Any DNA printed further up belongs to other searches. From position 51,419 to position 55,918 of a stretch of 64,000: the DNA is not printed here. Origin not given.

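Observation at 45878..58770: Unrecognised ~140-160-aa module repeated at least four times (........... ... TG-hhh-D ... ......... ... TL/ITPN), possibly a zincin-derived fold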

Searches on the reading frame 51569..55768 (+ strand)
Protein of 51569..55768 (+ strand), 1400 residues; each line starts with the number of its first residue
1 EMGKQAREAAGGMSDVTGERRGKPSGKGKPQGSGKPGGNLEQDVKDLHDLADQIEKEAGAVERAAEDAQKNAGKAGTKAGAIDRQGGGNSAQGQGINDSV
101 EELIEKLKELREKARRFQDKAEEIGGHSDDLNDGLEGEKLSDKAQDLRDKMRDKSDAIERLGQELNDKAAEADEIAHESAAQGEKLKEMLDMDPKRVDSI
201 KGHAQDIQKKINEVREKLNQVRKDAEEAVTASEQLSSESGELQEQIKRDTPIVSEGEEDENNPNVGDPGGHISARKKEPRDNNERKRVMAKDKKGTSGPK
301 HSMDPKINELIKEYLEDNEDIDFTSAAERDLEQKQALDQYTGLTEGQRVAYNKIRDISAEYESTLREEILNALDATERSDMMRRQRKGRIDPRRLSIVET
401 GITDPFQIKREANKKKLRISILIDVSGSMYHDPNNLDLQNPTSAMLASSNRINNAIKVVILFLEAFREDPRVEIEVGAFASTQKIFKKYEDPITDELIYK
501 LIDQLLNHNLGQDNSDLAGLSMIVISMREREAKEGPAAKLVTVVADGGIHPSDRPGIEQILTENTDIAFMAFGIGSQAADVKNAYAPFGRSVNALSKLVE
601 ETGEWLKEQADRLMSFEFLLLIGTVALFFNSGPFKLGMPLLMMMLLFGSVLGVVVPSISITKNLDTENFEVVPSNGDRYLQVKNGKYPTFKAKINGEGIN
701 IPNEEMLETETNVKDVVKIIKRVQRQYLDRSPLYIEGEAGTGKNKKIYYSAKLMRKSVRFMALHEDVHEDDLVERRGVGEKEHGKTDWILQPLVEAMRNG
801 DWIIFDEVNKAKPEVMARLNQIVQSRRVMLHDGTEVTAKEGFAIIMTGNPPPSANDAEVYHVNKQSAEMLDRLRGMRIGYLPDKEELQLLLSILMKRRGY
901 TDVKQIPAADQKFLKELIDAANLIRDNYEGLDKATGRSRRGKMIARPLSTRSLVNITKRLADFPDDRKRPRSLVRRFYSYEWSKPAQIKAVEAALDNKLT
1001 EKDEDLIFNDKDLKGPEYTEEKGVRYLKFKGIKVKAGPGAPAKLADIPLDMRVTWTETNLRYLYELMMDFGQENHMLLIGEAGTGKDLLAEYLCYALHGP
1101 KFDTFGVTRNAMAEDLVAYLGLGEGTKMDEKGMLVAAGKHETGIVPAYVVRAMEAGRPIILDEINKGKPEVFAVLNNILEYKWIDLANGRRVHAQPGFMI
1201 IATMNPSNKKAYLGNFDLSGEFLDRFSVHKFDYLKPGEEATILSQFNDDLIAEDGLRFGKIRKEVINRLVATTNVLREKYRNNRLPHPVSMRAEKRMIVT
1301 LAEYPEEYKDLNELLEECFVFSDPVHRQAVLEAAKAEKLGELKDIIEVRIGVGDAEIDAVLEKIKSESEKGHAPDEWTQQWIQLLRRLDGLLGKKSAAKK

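Call 5: search_protein_families(library=pfam, proteins=[window:51569-55768:+], max_evalue=0.1)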
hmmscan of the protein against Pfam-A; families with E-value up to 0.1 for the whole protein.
window:51569-55768:+ (1400 aa): 17 families
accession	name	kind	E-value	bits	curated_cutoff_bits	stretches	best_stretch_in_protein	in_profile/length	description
PF07728.20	AAA_5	-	1.4e-44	151.9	22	2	734-860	3-126/139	AAA domain (dynein-related subfamily)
PF07726.17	AAA_3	-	1.4e-11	44.8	27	2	1075-1227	1-130/131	ATPase family associated with various cellular activities (AAA)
PF07724.20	AAA_2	-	2.7e-09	37.7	27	2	803-852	79-127/166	AAA domain (Cdc48 subfamily)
PF00158.32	Sigma54_activat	-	2.4e-07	31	20.2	2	712-845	7-138/168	Sigma-54 interaction domain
PF01078.27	Mg_chelatase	-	2e-05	24.5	20.3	0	1159-1208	110-160/207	Magnesium chelatase, subunit ChlI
PF14532.12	Sigma54_activ_2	-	0.00037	21.2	25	0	1076-1095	24-43/138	Sigma-54 interaction domain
PF00092.34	VWA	-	0.00067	20.4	23.8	1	420-577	3-142/174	von Willebrand factor type A domain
PF12081.13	GldM_1st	-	0.0021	18.6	25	0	138-240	43-143/194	GldM N-terminal domain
PF06008.19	Laminin_I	-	0.0056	16.9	34.6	0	91-171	40-116/259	Laminin Domain I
PF20720.3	nSTAND3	-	0.0078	16.4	27.2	0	1072-1105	16-49/155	Novel STAND NTPase 3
PF13401.12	AAA_22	-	0.013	16.2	27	0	1072-1176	4-105/130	AAA domain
PF13191.12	AAA_16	-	0.016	16.1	32.6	0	1071-1119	22-81/167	AAA ATPase domain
PF06160.17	EzrA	-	0.019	13.7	39.6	1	53-179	348-474/557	Septation ring formation regulator, EzrA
PF25547.1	WXG100_2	-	0.045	14.2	27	0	45-117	29-101/150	WXG100 like domain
PF05762.20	VWA_CoxE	-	0.064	13.1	26.4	1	373-430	10-70/222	VWA domain containing CoxE-like protein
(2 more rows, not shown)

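Call 6: search_protein_families(library=ncbifam, proteins=[window:51569-55768:+], max_evalue=0.1)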
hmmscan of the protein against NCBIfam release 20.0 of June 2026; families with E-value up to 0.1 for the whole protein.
window:51569-55768:+ (1400 aa): 10 families
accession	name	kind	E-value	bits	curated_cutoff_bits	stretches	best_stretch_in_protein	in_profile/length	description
TIGR02640.1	gas_vesic_GvpN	equivalog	1.8e-17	63.7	266.8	2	716-950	7-238/262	gas vesicle protein GvpN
TIGR01650.1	PD_CobS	equivalog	3.3e-10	39.6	558.55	2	1151-1309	130-284/327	cobaltochelatase subunit CobS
TIGR02168.1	SMC_prok_B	equivalog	2.4e-05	22.3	567.35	1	39-255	683-893/1181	chromosome segregation protein SMC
TIGR02169.1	SMC_prok_A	equivalog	9.8e-05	20.2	729.4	1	39-291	686-939/1165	chromosome segregation protein SMC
NF045487.1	ASRP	equivalog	0.00012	20.8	300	1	99-250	143-300/593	archaea-specific SMC-related protein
NF045780.1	TrlF_fam_ATP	equivalog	0.0014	17.4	350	1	55-504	354-816/944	TrlF family AAA-like ATPase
NF003034.1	PRK03918.1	equivalog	0.0016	16.5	700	1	54-246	163-354/878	DNA double-strand break repair ATPase Rad50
NF008085.0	PRK10820.1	equivalog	0.0024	16.5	576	0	716-820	213-319/520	transcriptional regulator TyrR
TIGR02974.1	phageshock_pspF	equivalog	0.013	14.7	443.55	1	1075-1227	24-163/336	phage shock protein operon transcriptional activator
TIGR04523.1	Mplasa_alph_rch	subfamily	0.015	13.2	270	1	42-247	440-648/745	helix-rich protein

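Call 22: search_protein_families(library=padloc, proteins=[window:51569-55768:+], max_evalue=0.01)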
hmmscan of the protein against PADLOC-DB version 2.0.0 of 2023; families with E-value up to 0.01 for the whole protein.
window:51569-55768:+ (1400 aa): 1 family
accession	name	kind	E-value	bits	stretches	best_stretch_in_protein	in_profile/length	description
PDLC00553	JetC2|JetC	-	0.0049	12.8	0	139-253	865-975/1361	DUF3584 domain; MukB-like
